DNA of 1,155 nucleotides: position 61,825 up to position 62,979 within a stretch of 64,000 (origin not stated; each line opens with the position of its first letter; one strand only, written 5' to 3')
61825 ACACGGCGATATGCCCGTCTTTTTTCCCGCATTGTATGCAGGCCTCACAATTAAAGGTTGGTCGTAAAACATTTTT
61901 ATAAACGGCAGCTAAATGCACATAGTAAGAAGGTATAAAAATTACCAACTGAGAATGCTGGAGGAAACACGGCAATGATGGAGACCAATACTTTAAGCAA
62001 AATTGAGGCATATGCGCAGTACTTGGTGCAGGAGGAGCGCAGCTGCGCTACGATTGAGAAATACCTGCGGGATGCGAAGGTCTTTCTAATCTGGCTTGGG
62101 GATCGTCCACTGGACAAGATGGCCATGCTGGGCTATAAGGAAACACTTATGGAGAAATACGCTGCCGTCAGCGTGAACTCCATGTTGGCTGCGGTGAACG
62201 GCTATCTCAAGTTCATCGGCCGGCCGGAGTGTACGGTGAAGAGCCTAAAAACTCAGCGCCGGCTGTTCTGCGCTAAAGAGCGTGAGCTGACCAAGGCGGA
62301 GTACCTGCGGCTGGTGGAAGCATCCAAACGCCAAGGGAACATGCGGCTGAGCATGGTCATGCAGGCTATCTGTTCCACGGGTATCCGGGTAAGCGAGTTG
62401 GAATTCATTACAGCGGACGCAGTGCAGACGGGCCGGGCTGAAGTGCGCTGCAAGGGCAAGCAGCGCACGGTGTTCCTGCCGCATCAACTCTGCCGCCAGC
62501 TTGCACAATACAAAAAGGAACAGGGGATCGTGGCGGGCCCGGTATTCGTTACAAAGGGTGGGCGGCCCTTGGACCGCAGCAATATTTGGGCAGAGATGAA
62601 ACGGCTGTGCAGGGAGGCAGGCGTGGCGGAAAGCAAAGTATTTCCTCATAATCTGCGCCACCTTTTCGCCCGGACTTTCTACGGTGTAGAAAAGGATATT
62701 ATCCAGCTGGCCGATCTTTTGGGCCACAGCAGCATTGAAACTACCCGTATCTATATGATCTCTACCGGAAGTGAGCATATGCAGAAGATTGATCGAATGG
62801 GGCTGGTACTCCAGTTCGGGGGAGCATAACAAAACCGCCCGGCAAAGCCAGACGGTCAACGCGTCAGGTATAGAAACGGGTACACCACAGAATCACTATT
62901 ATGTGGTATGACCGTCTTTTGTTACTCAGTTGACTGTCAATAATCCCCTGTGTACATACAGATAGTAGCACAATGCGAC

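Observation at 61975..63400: Tyrosine recombinase next to a 270-bp segment bounded by perfect 19-bp inverted repeats: candidate phase-variable promoter/terminator switch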

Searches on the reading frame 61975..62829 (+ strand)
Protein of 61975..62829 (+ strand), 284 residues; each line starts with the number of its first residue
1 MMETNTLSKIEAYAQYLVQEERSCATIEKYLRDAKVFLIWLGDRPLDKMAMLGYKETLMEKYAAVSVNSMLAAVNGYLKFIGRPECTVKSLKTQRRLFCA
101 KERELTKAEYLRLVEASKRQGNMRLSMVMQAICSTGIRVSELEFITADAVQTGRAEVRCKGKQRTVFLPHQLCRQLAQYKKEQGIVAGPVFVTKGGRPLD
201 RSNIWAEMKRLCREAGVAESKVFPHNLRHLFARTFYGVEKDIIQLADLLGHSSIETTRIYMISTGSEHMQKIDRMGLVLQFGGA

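Call 9: search_protein_families(library=pfam, proteins=[window:61975-62829:+], max_evalue=0.01)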
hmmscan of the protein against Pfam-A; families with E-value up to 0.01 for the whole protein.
window:61975-62829:+ (284 aa): 2 families
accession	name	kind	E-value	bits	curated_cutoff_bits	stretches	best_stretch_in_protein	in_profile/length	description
PF00589.27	Phage_integrase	-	2e-24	86.7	27.1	1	105-262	3-167/172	Phage integrase family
PF02899.23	Phage_int_SAM_1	-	2.3e-06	28.2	22.3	1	10-80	1-78/83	Phage integrase, N-terminal SAM-like domain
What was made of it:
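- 61975..62829 (+): Xer-like tyrosine recombinase (284 aa), the presumed invertase of the adjacent switch. It matches Pfam Phage_integrase (86.7 bits) and Phage_int_SAM_1 (call 9).
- On Tyrosine recombinase superfamily (Pfam PF00589): PF00589 scores 86.7 bits against a cut-off of 27.1 (call 9).
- Checked: The recombinase at 61975-62829 matches Phage_integrase (E 2e-24) and Phage_int_SAM_1 (call 9).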

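Call 11: find_encoding_contigs(protein=window:61975-62829:+, flank=10000, max_places=10)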
Protein window:61975-62829:+ (284 aa): 16 contigs read that carry it; 10 places shown.
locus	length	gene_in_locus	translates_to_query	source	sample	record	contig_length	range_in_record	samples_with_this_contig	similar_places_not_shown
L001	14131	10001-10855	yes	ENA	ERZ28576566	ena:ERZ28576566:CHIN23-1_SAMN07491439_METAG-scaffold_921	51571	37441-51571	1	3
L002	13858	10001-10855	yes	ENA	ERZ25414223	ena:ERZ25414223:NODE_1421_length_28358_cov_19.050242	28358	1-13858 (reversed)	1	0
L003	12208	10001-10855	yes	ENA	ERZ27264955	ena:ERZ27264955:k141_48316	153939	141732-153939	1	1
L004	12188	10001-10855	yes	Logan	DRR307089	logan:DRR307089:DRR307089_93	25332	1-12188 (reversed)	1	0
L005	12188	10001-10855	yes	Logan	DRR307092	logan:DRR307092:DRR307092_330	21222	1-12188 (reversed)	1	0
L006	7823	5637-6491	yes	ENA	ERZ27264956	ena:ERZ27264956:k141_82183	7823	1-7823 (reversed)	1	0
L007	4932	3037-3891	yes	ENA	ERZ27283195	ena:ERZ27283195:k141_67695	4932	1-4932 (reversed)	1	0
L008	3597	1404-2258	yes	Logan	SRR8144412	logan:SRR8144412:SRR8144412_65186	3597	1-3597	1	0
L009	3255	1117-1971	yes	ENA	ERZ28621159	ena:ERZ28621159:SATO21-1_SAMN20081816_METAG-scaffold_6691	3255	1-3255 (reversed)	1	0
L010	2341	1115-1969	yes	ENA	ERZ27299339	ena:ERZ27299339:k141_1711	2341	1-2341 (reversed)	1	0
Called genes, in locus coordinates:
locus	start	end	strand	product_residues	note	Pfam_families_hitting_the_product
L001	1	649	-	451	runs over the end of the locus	PF01546:Peptidase_M20, PF07687:M20_dimer (weak)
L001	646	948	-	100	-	PF13085:Fer2_3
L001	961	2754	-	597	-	PF00890:FAD_binding_2, PF07992:Pyr_redox_2 (faint), PF12831:FAD_oxidored (faint), PF00890:FAD_binding_2 (weak), PF02910:Succ_DH_flav_C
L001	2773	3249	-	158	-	PF14196:ATC_hydrolase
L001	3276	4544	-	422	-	PF06808:DctM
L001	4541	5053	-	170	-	PF04290:DctQ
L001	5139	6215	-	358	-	PF03480:DctP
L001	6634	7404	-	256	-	PF09339:HTH_IclR, PF01614:IclR_C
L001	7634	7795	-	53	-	-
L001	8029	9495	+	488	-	PF00392:GntR, PF02082:Rrf2 (faint), PF13545:HTH_Crp_2 (faint), PF00392:GntR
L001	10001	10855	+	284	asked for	PF02899:Phage_int_SAM_1 (weak), PF00589:Phage_integrase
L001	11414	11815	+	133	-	PF02082:Rrf2, PF03444:WHD_HrcA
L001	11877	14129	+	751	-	?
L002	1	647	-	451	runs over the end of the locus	PF01546:Peptidase_M20 (weak), PF07687:M20_dimer (weak)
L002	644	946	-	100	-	PF13085:Fer2_3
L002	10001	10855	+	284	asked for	PF02899:Phage_int_SAM_1 (weak), PF00589:Phage_integrase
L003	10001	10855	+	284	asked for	PF02899:Phage_int_SAM_1 (weak), PF00589:Phage_integrase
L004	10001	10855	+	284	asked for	PF02899:Phage_int_SAM_1 (weak), PF00589:Phage_integrase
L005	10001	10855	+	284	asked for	PF02899:Phage_int_SAM_1 (weak), PF00589:Phage_integrase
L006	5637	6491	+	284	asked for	PF02899:Phage_int_SAM_1 (weak), PF00589:Phage_integrase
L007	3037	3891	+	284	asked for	PF02899:Phage_int_SAM_1 (weak), PF00589:Phage_integrase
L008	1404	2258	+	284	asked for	PF02899:Phage_int_SAM_1 (weak), PF00589:Phage_integrase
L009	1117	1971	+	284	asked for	PF02899:Phage_int_SAM_1 (weak), PF00589:Phage_integrase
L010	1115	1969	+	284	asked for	PF02899:Phage_int_SAM_1 (weak), PF00589:Phage_integrase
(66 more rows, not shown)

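Call 12: find_homologous_proteins(query=window:61975-62829:+)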
Query window:61975-62829:+ (284 aa): 8000 proteins with E <= 0.001 among 8000 candidates; the best 120 are listed.
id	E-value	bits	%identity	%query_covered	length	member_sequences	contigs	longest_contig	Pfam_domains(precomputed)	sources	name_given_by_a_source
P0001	7.8e-184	627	100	100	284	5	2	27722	PF00589.28,PF02899.24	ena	-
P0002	8.6e-168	574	90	100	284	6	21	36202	PF00589.28,PF02899.24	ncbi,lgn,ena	-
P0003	3.1e-119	415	66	98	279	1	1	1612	PF00589.28,PF02899.24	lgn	-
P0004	2.6e-118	412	68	95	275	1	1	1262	PF00589.28,PF02899.24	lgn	-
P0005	1.2e-116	407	64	98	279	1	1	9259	PF00589.28,PF02899.24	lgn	-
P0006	3.0e-116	406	64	98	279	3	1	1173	PF13495.13,PF00589.28,PF02899.24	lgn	-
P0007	5.8e-114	398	63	98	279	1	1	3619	PF00589.28,PF02899.24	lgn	-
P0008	6.5e-113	395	65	96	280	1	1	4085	PF00589.28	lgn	-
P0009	4.9e-112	392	64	98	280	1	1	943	PF00589.28,PF02899.24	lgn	-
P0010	1.2e-109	384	62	95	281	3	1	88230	PF00589.28,PF02899.24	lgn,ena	-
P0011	6.7e-108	378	62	95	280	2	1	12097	PF00589.28,PF02899.24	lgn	-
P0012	1.6e-106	374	62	94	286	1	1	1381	PF00589.28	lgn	-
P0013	6.1e-106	372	62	95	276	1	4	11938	PF00589.28,PF02899.24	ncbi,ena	-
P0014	6.3e-106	372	60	96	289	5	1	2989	PF00589.28,PF02899.24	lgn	-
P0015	1.1e-105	371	61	95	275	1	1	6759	PF00589.28,PF02899.24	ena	-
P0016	1.5e-105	370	59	96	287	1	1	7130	PF00589.28,PF02899.24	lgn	-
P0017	1.8e-105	370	60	96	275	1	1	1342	PF00589.28,PF02899.24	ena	-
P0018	5.0e-105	369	60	95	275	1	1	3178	PF00589.28,PF02899.24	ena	-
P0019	1.4e-104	367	61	98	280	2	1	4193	PF00589.28,PF02899.24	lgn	-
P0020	1.6e-104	367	62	95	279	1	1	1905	PF00589.28,PF02899.24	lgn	-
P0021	2.2e-104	367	59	98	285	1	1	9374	PF00589.28,PF02899.24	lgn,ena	-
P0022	2.4e-104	367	58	98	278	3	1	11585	PF00589.28,PF02899.24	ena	-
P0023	2.4e-104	366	61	95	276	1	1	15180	PF00589.28,PF02899.24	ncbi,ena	-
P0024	7.0e-104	365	61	96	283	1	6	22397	PF00589.28,PF02899.24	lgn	-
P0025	1.8e-103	364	59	96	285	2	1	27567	PF00589.28,PF02899.24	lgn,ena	-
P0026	2.1e-103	363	59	97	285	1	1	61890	PF00589.28,PF02899.24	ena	-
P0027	2.3e-103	363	61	98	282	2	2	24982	PF00589.28,PF02899.24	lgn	-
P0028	1.1e-102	361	60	95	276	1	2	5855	PF00589.28,PF02899.24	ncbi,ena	-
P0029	1.4e-102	361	60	95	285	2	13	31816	PF00589.28,PF02899.24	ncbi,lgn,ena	ncbi:Tyrosine recombinase XerD [anaerobic digester metagenome]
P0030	3.4e-102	359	58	98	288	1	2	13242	PF00589.28,PF02899.24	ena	-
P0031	3.9e-102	359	61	95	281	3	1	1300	PF00589.28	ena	-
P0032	4.7e-102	359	56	98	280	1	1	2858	PF13495.13,PF00589.28,PF02899.24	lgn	-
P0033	4.7e-102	359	59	98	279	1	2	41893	PF00589.28,PF02899.24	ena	-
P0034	6.0e-102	359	61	95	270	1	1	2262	PF00589.28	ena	-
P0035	8.5e-102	358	57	98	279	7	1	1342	PF00589.28,PF02899.24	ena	-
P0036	9.7e-102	358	58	95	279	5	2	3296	PF00589.28,PF02899.24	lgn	-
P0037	1.1e-101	358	59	96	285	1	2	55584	PF00589.28,PF02899.24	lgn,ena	-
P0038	1.4e-101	357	58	96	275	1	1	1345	PF00589.28,PF02899.24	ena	-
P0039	2.3e-101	357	56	96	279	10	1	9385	PF00589.28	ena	-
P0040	2.4e-101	357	59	98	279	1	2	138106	PF00589.28,PF02899.24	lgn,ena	-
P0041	2.7e-101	357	60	95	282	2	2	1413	PF00589.28,PF02899.24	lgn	-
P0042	2.7e-101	356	61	95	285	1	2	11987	PF00589.28,PF02899.24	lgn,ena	-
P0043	2.9e-101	356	59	94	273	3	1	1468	PF00589.28,PF02899.24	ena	-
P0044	3.1e-101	356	59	95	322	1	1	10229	PF00589.28,PF02899.24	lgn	-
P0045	3.7e-101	356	57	98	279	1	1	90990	PF13495.13,PF00589.28,PF02899.24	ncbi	-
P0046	4.8e-101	356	59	96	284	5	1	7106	PF00589.28,PF02899.24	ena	-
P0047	4.9e-101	356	59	95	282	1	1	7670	PF00589.28,PF02899.24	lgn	-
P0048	5.1e-101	356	59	97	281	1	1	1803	PF00589.28,PF02899.24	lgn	-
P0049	6.5e-101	355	59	95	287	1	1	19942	PF00589.28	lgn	-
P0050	9.1e-101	355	59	96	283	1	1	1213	PF00589.28,PF02899.24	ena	-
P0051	1.2e-100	354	57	98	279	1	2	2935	PF00589.28,PF02899.24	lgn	-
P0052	1.2e-100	354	59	95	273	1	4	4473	PF00589.28,PF02899.24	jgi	-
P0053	1.3e-100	354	61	94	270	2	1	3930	PF00589.28,PF02899.24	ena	-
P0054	1.4e-100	354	60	95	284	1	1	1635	PF00589.28,PF02899.24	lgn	-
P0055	1.4e-100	354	58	97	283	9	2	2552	PF00589.28,PF02899.24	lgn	-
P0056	1.5e-100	354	58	98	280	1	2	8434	PF00589.28,PF02899.24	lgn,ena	-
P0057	1.9e-100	354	58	95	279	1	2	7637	PF00589.28,PF02899.24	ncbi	-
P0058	2.0e-100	354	57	96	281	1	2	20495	PF13495.13,PF00589.28,PF02899.24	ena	-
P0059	2.1e-100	354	59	95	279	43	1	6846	PF13495.13,PF00589.28,PF02899.24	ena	-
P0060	2.2e-100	353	59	97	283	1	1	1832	PF00589.28,PF02899.24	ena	-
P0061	2.4e-100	353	58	98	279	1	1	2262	PF00589.28,PF02899.24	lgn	-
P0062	2.4e-100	353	57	96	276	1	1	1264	PF00589.28,PF02899.24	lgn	-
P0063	2.4e-100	353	60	96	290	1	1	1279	PF00589.28,PF02899.24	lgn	-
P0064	2.9e-100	353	59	96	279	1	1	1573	PF00589.28,PF02899.24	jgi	-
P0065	4.7e-100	352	56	96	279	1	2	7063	PF00589.28,PF02899.24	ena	-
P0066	5.1e-100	352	60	96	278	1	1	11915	PF00589.28,PF02899.24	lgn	-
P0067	5.1e-100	352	58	98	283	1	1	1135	PF00589.28,PF02899.24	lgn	-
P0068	5.3e-100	352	57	99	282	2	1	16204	PF00589.28,PF02899.24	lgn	-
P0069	5.4e-100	352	55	98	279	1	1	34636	PF00589.28,PF02899.24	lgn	-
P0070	6.0e-100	352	60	95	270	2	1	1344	PF00589.28,PF02899.24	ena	-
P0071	6.8e-100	352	58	97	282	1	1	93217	PF00589.28,PF02899.24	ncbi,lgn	-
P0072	8.2e-100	352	59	96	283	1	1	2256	PF00589.28,PF02899.24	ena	-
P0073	8.2e-100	352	59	95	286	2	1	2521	PF00589.28,PF02899.24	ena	-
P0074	8.8e-100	352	60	96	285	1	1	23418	PF00589.28,PF02899.24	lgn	-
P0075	9.9e-100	351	58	95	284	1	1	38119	PF00589.28,PF02899.24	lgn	-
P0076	1.2e-99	351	58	95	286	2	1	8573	PF00589.28,PF02899.24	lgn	-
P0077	1.2e-99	351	59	98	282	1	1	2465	PF00589.28,PF02899.24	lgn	-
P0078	1.5e-99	351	59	98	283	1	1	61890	PF00589.28,PF02899.24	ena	-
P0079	1.5e-99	351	59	100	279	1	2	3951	PF00589.28,PF02899.24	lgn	-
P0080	1.6e-99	351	60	96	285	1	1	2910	PF00589.28,PF02899.24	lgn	-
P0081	1.7e-99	351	56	94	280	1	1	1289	PF00589.28,PF02899.24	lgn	-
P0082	1.7e-99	351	57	95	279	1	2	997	PF00589.28,PF02899.24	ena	-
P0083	1.7e-99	351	58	95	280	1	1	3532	PF00589.28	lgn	-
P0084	1.8e-99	351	58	99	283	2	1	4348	PF00589.28,PF02899.24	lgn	-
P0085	1.8e-99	351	58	98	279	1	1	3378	PF00589.28,PF02899.24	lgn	-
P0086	1.8e-99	351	61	95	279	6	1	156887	PF00589.28,PF02899.24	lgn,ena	-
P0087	2.1e-99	350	61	94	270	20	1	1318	PF00589.28,PF02899.24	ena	-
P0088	2.2e-99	350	58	95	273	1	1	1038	PF00589.28,PF02899.24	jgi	-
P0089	2.3e-99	350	56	98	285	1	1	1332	PF00589.28,PF02899.24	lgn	-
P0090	2.5e-99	350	55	97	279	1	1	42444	PF13495.13,PF00589.28,PF02899.24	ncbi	-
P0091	2.6e-99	350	59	94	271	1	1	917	PF00589.28,PF02899.24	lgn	-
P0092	2.9e-99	350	57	95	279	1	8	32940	PF00589.28,PF02899.24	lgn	-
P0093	3.0e-99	350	58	98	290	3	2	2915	PF00589.28,PF02899.24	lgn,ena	-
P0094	3.1e-99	350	58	95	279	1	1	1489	PF00589.28,PF02899.24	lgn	-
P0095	3.2e-99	350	58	98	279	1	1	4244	PF00589.28,PF02899.24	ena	-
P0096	3.3e-99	350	57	96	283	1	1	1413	PF00589.28,PF02899.24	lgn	-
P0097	3.6e-99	350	56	96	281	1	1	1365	PF00589.28,PF02899.24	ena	-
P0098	3.6e-99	350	58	96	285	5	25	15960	PF00589.28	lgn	-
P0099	4.0e-99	349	57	95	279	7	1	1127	PF13495.13,PF00589.28,PF02899.24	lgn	-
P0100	4.3e-99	349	55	96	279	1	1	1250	PF00589.28,PF02899.24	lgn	-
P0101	4.4e-99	349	57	96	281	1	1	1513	PF13495.13,PF00589.28,PF02899.24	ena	-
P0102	4.8e-99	349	56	98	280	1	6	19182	PF00589.28,PF02899.24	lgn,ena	-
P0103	4.8e-99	349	58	97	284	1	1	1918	PF00589.28,PF02899.24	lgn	-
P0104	4.9e-99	349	58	96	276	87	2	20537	PF00589.28,PF02899.24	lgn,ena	-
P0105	5.1e-99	349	57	95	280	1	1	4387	PF00589.28,PF02899.24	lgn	-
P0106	5.2e-99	349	57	95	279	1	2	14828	PF00589.28,PF02899.24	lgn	-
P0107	5.3e-99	349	58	94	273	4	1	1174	PF00589.28,PF02899.24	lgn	-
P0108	5.4e-99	349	55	96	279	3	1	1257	PF00589.28,PF02899.24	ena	-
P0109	5.5e-99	349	59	96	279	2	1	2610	PF00589.28,PF02899.24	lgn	-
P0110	5.8e-99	349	59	96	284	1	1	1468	PF00589.28,PF02899.24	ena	-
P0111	6.5e-99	349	57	98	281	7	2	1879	PF13495.13,PF00589.28,PF02899.24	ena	-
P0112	6.7e-99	349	57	97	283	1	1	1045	PF00589.28,PF02899.24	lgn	-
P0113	7.6e-99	348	60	95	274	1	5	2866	PF00589.28,PF02899.24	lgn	-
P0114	7.8e-99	348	54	98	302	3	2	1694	PF00589.28,PF02899.24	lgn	-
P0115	8.5e-99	348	60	94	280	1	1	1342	PF00589.28,PF02899.24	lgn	-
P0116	8.7e-99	348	58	96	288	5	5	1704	PF00589.28,PF02899.24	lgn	-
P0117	8.7e-99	348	55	98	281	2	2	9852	PF00589.28,PF02899.24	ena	-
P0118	8.9e-99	348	56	95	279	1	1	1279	PF00589.28,PF02899.24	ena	-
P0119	9.3e-99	348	56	96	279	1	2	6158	PF00589.28,PF02899.24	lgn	-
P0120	9.6e-99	348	59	97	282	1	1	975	PF00589.28,PF02899.24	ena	-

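Call 14: search_protein_families(library=pfam, proteins=[L001:11877-14129:+], max_evalue=0.01)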
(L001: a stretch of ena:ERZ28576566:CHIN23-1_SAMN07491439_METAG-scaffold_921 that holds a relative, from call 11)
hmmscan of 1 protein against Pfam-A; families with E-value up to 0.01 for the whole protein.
L001:11877-14129:+ (751 aa): 1 family
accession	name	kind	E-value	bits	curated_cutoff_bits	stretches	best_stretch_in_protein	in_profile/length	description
PF16403.11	Bact_surface_Ig-like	-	0.00057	20.3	27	0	274-305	27-58/71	Bacterial surface protein, Ig-like domain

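Call 16: find_related_loci(query=A1, collection=genome_contigs, flank=6000)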
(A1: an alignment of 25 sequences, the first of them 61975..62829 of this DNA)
Query A1 (284 aa) in genome_contigs; peptide patterns used: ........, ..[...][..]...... (x = any residue, [..] = any of these).
600 stretches matched a pattern (row limit reached: there are more); 594 encode a relative of the query (tblastn E <= 1e-3); the best 80 are kept; 80 distinct loci.
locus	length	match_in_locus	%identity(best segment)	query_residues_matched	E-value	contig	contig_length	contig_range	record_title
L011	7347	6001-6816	61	9-279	5e-112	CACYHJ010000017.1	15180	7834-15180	MAG: Ruminococcaceae bacterium isolate RUG11941 genome assembly, contig: RUG11941_asm_17, whole genome shotgun sequence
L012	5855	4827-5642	60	9-279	3e-110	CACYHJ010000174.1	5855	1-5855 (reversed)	MAG: Ruminococcaceae bacterium isolate RUG11941 genome assembly, contig: RUG11941_asm_174, whole genome shotgun sequence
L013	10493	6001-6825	56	2-278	2e-108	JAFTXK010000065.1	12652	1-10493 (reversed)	MAG: Clostridia bacterium isolate RGIG4237 Roe_deer_Colon-4__c226826, whole genome shotgun sequence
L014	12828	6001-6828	58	4-279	5e-108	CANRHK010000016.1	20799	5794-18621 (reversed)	MAG: uncultured Oscillospiraceae bacterium isolate Lapin-030__bin32 genome assembly, contig: Lapin-030__NODE_3585_length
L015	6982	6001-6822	54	6-279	7e-107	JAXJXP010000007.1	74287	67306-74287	MAG: Clostridia bacterium isolate DOME_MAG_7129 7129_C0426_k141_31497, whole genome shotgun sequence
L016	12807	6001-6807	56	10-278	1e-106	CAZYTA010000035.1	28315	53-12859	MAG TPA_asm: uncultured Oscillospiraceae bacterium isolate SRP315200_co1_260 genome assembly, contig: NODE_2565_length_2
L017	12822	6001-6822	56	6-279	1e-105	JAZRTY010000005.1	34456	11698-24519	MAG: Eubacteriales bacterium isolate T1900045338_YK20190027.MAGScoT_cleanbin_000008 SGB_6636_k141_2105144, whole genome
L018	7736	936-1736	57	10-278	2e-105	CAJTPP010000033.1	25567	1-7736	MAG TPA_asm: uncultured Clostridia bacterium isolate MGBC107251 genome assembly, contig: MGBC107251.33, whole genome sho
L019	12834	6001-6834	55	1-278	7e-105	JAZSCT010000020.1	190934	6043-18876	MAG: Clostridia bacterium isolate T1900044604_TS20190070.MAGScoT_cleanbin_000002 SGB_716_k141_962777, whole genome shotg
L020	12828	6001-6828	58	4-279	8e-105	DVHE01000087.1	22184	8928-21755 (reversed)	MAG TPA_asm: Candidatus Avoscillospira avicola isolate ChiBcec15-4380 ChiBcec15__C151552_L22184_SRR6323154, whole genome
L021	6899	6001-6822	56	4-279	9e-105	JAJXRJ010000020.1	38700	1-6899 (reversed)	MAG: Oscillospiraceae bacterium isolate C9_6.fa NODE_391_length_38700_cov_7.773166, whole genome shotgun sequence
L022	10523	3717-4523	59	10-278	3e-108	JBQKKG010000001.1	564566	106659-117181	Lachnospiraceae bacterium LCP25S3_G4 contig00001, whole genome shotgun sequence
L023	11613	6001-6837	56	1-279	4e-105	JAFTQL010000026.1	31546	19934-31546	MAG: Clostridia bacterium isolate RGIG4056 Roe_deer_Cecum.Co__c909147, whole genome shotgun sequence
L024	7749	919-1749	54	2-278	5e-105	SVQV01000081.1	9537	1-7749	MAG: Oscillospiraceae bacterium isolate SIG626 NODE_32891_length_9537_cov_1.378640, whole genome shotgun sequence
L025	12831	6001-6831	55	2-278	1e-104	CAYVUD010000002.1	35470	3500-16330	MAG TPA_asm: uncultured Lachnospiraceae bacterium isolate SRP222994_co1_179 genome assembly, contig: NODE_2145_length_35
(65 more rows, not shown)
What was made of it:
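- At least 594 relatives of the recombinase were found in species-representative genomes (call 16).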

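Call 30: find_encoding_contigs(protein=P0002, flank=6000, max_places=10)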
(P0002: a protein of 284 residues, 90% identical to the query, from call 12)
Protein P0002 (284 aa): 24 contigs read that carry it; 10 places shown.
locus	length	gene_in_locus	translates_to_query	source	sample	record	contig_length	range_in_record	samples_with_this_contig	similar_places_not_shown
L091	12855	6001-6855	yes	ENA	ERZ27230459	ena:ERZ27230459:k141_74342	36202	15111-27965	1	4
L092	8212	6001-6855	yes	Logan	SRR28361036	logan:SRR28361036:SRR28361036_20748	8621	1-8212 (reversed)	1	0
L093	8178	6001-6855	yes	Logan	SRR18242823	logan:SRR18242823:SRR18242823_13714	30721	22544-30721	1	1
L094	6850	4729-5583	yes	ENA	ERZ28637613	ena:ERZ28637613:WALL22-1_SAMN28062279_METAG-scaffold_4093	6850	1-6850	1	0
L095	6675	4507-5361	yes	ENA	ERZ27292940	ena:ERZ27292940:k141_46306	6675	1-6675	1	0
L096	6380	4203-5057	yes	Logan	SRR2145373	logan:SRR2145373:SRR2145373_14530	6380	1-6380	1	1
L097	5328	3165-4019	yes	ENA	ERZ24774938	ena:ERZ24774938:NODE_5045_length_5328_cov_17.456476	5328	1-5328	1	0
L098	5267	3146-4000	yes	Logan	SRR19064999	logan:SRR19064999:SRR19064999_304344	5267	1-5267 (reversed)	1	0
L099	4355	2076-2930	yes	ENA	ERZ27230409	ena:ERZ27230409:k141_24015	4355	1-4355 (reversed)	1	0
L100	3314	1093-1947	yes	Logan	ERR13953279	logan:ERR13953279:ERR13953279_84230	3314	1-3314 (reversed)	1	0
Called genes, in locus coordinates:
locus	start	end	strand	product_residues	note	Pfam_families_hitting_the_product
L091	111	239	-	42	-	PF18864:AbiTii (weak)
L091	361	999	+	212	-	PF13518:HTH_28 (faint), PF13276:HTH_21 (weak), PF00665:rve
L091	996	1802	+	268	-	PF00440:TetR_N (weak)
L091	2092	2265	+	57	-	PF18977:DUF5713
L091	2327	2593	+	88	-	PF15562:Imm17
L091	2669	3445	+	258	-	-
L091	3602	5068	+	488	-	PF00392:GntR, PF02082:Rrf2 (faint), PF00392:GntR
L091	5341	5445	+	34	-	PF11070:DUF2871 (weak)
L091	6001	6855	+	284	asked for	PF02899:Phage_int_SAM_1 (weak), PF00589:Phage_integrase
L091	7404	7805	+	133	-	PF02082:Rrf2, PF03444:WHD_HrcA (weak)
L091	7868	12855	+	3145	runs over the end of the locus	-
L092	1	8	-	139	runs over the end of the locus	?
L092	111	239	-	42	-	PF18864:AbiTii (weak)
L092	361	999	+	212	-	PF13518:HTH_28 (faint), PF13276:HTH_21 (weak), PF00665:rve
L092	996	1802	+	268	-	PF00440:TetR_N (weak)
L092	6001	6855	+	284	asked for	PF02899:Phage_int_SAM_1 (weak), PF00589:Phage_integrase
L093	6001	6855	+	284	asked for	PF02899:Phage_int_SAM_1 (weak), PF00589:Phage_integrase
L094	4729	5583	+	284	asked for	PF02899:Phage_int_SAM_1 (weak), PF00589:Phage_integrase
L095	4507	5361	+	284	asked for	PF02899:Phage_int_SAM_1 (weak), PF00589:Phage_integrase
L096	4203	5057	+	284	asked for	PF02899:Phage_int_SAM_1 (weak), PF00589:Phage_integrase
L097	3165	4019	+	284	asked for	PF02899:Phage_int_SAM_1 (weak), PF00589:Phage_integrase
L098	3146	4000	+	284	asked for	PF02899:Phage_int_SAM_1 (weak), PF00589:Phage_integrase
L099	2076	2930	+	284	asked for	PF02899:Phage_int_SAM_1 (weak), PF00589:Phage_integrase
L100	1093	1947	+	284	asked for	PF02899:Phage_int_SAM_1 (weak), PF00589:Phage_integrase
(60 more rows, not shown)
